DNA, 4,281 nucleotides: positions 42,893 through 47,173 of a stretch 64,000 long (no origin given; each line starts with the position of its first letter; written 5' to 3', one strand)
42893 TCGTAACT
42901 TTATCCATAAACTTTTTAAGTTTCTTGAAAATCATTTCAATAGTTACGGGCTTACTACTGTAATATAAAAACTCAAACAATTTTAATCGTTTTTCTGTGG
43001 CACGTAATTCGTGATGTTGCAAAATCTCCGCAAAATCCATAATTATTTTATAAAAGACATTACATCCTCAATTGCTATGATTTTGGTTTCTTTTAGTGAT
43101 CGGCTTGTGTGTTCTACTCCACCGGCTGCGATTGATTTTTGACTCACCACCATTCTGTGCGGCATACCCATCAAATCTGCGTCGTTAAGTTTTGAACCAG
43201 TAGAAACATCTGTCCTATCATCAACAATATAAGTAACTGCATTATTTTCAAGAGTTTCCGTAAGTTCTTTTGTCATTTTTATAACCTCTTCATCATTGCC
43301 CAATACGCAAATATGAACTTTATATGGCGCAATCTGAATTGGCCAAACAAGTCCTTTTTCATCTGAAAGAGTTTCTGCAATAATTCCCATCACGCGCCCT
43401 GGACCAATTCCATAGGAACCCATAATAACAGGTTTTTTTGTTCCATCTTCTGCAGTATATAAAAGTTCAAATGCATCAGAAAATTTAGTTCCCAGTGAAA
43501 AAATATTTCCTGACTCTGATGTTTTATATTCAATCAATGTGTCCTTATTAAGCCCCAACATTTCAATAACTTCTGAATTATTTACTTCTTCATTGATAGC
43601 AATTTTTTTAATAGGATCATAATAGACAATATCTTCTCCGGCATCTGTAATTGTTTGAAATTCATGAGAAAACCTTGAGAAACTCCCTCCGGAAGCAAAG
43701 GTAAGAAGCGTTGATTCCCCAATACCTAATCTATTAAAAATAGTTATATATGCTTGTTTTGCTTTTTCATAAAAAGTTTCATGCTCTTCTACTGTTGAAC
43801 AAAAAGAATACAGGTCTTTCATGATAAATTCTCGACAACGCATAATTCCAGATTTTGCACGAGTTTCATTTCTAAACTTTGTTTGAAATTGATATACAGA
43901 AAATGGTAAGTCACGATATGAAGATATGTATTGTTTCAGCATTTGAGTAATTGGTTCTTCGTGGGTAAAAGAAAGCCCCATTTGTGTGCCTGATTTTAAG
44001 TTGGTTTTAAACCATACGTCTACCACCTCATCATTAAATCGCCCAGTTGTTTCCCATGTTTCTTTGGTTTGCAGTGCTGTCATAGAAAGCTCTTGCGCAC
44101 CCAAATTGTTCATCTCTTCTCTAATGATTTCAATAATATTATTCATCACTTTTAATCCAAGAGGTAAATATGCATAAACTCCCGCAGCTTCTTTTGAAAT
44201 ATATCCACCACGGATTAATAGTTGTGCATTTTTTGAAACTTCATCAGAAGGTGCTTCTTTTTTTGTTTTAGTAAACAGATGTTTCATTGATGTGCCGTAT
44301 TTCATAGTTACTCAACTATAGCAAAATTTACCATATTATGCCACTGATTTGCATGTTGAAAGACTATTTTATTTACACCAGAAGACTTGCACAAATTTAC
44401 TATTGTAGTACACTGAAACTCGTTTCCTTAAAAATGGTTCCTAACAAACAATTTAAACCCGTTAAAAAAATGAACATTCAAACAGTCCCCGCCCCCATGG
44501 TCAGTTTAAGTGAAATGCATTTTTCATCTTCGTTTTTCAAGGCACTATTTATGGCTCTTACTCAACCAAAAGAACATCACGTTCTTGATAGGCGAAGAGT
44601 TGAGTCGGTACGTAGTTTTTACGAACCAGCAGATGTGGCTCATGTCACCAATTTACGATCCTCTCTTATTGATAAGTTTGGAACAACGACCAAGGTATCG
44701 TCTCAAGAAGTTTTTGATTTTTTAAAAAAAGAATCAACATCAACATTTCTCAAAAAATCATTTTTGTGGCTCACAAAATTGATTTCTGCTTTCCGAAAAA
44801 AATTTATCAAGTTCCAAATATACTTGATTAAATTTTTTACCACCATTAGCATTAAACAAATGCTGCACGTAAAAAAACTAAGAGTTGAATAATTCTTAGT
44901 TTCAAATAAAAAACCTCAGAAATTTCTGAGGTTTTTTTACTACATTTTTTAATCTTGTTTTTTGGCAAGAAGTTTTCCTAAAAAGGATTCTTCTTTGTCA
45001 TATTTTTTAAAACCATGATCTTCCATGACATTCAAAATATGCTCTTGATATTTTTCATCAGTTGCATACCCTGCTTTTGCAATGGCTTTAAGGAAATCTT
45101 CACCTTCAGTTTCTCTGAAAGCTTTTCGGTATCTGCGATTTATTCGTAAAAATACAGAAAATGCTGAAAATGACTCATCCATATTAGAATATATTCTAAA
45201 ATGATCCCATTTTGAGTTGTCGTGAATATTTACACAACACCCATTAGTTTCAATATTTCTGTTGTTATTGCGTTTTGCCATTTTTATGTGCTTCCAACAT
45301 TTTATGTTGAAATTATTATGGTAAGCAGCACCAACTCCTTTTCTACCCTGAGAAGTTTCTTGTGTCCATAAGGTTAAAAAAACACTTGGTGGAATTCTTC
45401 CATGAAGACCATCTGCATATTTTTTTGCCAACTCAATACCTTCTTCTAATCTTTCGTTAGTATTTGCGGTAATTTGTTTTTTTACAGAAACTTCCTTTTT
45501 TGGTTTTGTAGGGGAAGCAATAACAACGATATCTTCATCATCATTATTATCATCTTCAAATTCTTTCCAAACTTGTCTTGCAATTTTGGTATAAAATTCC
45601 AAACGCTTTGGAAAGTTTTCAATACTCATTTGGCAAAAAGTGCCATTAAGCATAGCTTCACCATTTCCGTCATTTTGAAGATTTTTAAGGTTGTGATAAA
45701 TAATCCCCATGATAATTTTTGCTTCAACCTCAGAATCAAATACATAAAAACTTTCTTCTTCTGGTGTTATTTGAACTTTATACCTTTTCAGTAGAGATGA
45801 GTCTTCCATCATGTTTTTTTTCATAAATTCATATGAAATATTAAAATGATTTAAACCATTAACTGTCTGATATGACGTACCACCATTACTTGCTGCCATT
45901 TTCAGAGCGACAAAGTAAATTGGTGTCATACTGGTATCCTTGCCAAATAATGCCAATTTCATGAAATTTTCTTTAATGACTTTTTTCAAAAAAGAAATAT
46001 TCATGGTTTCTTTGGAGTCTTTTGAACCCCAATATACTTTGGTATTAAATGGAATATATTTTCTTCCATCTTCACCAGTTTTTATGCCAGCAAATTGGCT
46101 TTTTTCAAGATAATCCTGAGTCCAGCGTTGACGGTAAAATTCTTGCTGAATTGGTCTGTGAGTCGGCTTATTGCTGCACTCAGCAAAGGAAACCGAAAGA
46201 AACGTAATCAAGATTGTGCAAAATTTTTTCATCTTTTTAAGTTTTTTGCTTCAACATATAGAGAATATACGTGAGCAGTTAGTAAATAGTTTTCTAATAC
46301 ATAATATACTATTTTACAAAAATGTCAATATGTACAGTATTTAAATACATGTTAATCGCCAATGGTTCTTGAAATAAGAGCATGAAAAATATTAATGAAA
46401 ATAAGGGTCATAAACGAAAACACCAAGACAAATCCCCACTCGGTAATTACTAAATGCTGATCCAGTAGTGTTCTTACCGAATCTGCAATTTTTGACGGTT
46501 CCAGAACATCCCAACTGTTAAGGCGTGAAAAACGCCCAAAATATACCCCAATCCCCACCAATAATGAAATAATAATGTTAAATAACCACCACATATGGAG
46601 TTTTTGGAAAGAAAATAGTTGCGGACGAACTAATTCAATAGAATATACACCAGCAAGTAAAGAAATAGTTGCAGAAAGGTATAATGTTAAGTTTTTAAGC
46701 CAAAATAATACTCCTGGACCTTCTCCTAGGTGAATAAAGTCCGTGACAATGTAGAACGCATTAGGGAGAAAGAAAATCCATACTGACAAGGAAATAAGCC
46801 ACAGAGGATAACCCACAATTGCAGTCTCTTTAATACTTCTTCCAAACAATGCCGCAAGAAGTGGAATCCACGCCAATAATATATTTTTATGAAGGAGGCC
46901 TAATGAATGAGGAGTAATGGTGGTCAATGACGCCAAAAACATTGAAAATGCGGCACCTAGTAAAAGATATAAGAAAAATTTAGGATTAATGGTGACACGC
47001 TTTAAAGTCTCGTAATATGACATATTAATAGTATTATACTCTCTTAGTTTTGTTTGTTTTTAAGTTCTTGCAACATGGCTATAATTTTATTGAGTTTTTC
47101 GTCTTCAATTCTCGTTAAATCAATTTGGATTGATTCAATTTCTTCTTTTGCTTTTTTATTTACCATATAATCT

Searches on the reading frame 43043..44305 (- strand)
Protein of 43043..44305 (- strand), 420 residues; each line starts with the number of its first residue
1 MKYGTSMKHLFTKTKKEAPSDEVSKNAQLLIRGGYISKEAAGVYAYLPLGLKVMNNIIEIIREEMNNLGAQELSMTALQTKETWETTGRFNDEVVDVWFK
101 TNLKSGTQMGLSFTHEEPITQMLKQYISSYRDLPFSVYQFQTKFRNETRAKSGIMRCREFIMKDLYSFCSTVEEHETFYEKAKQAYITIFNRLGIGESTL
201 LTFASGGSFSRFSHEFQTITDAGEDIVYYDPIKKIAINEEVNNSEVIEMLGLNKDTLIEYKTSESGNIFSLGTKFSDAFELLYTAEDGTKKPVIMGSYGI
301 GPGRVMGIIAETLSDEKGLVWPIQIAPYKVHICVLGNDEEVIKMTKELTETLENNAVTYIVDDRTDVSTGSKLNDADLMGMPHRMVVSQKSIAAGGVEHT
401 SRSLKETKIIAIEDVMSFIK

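Call 18: search_protein_families(library=ncbifam, proteins=[window:43043-44305:-], max_evalue=0.00001)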
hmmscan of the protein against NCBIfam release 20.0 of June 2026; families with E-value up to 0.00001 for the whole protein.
window:43043-44305:- (420 aa): 10 families
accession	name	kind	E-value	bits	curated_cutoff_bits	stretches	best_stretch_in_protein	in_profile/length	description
NF006625.0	PRK09194.1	equivalog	1.1e-121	407.5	558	2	7-243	3-237/559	proline--tRNA ligase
TIGR00409.1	proS_fam_II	equivalog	4.8e-110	369.1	306.7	2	9-243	5-237/568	proline--tRNA ligase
NF008979.1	PRK12325.1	exception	5e-102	342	550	2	8-239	4-234/437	proline--tRNA ligase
TIGR00408.1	proS_fam_I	equivalog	2.3e-38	132.3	437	2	262-417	218-375/475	proline--tRNA ligase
TIGR00418.1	thrS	equivalog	4.8e-26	91.8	383.65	1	36-419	186-561/565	threonine--tRNA ligase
TIGR00389.1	glyS_dimeric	equivalog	3.4e-20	72.1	243.3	2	131-192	180-241/565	glycine--tRNA ligase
NF003211.1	PRK04173.1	equivalog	1.3e-18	67.1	312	1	130-200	185-254/454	glycine--tRNA ligase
NF003068.0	PRK03991.1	equivalog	4.4e-17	61.7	484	1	40-419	216-588/613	threonine--tRNA ligase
NF011484.0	PRK14894.1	equivalog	1.2e-08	33.6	1050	0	128-200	159-230/539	glycine--tRNA ligase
TIGR00442.1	hisS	equivalog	9.9e-08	31.4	286.75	1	42-168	5-128/406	histidine--tRNA ligase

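Call 21: list_cluster_members(proteins=[window:43043-44305:-, window:27820-29058:+, window:35535-36935:-, window:36957-38183:-, window:41362-42606:-, window:44949-46232:-, window:38284-41022:-, window:22438-23028:-, window:51430-52203:-, window:55128-55907:+])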
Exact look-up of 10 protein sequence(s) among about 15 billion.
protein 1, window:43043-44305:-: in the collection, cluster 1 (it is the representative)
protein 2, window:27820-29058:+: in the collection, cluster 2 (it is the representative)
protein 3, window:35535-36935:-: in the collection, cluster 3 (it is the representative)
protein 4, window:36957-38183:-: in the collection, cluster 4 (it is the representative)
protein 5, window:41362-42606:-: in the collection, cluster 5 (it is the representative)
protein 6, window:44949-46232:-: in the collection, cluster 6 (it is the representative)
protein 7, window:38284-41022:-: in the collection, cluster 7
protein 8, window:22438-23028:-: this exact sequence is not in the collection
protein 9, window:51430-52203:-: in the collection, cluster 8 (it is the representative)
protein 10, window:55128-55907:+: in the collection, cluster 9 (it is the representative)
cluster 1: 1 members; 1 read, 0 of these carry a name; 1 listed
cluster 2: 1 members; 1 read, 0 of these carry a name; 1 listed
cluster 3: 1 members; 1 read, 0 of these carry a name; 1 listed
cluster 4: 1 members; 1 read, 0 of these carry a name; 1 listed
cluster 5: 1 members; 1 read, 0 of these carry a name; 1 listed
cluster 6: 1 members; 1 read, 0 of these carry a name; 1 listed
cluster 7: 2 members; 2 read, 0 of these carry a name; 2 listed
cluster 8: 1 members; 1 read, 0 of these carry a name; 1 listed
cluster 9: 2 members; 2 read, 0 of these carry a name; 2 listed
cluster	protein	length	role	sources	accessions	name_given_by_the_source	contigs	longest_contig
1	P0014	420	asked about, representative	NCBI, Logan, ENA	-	-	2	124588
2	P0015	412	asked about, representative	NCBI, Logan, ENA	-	-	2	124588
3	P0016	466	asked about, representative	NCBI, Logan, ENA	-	-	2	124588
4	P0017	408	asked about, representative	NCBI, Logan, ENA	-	-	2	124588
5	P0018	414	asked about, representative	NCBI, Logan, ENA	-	-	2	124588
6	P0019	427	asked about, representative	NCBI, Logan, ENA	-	-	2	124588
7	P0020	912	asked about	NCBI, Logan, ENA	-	-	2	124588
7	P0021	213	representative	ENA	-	-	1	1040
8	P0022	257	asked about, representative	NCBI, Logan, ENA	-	-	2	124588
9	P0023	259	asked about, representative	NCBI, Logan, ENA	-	-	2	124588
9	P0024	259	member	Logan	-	-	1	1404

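Call 24: find_encoding_contigs(protein=P0015, flank=10000, max_places=3)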
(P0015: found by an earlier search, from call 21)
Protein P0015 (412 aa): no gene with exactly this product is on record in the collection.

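Call 40: find_homologous_proteins(query=P0014, max_evalue=1e-30)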
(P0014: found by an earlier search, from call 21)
Query P0014 (420 aa): 8000 proteins with E <= 1e-30 among 8000 candidates; the best 120 are listed.
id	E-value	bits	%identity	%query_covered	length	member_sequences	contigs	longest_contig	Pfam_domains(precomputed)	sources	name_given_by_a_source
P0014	4.7e-276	933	100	100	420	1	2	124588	PF03129.26,PF00587.31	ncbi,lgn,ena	-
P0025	2.7e-182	624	67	98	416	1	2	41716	PF03129.26,PF00587.31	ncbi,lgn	-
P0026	7.4e-177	606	67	97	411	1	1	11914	PF03129.26,PF00587.31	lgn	-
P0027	4.9e-176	603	67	97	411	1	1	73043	PF03129.26,PF00587.31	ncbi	-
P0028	8.7e-176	603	66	97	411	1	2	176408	PF03129.26,PF00587.31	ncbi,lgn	-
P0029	1.0e-175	602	66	97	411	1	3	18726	PF03129.26,PF00587.31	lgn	-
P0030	1.1e-175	602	66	97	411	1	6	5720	PF03129.26,PF00587.31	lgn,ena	-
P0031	2.4e-175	601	67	97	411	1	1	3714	PF03129.26,PF00587.31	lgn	-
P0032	3.0e-175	601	67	97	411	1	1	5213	PF03129.26,PF00587.31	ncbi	ncbi:MAG: aminoacyl--tRNA ligase-related protein [Minisyncoccia bacterium]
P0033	1.2e-174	599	67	96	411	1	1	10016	PF03129.26,PF00587.31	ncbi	-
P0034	2.4e-174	598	66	97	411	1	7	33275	PF03129.26,PF00587.31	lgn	-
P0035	3.3e-174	597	66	97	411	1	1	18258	PF03129.26,PF00587.31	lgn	-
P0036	3.7e-174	597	66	97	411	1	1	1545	PF03129.26,PF00587.31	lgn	-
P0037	1.1e-173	596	66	96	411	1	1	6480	PF03129.26,PF00587.31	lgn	-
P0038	2.3e-173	595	66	97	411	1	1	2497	PF03129.26,PF00587.31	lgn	-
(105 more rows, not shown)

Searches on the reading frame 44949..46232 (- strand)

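Call 61: search_protein_families(library=pfam, proteins=[window:44949-46232:-], max_evalue=0.001)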
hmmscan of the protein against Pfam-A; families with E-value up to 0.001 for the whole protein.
window:44949-46232:- (427 aa): 1 family
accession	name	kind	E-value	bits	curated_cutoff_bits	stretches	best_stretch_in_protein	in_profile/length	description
PF01832.25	Glucosaminidase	-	5.7e-21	75.9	30.2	1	279-406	12-121/123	Mannosyl-glycoprotein endo-beta-N-acetylglucosaminidase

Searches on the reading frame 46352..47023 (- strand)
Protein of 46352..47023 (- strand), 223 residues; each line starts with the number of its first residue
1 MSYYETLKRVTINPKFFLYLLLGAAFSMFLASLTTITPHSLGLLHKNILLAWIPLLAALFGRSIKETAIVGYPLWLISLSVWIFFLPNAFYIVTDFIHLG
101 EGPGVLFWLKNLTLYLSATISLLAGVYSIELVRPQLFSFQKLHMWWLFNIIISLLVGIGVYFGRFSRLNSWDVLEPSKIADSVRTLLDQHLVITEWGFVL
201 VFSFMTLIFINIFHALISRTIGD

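Call 81: search_protein_families(library=pfam, proteins=[window:46352-47023:-], max_evalue=0.001)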
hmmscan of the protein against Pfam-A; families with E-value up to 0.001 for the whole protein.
window:46352-47023:- (223 aa): 1 family
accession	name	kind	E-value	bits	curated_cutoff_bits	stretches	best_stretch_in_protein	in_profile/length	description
PF07099.16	DUF1361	-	6.2e-33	114.5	25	1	47-208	2-168/169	Protein of unknown function (DUF1361)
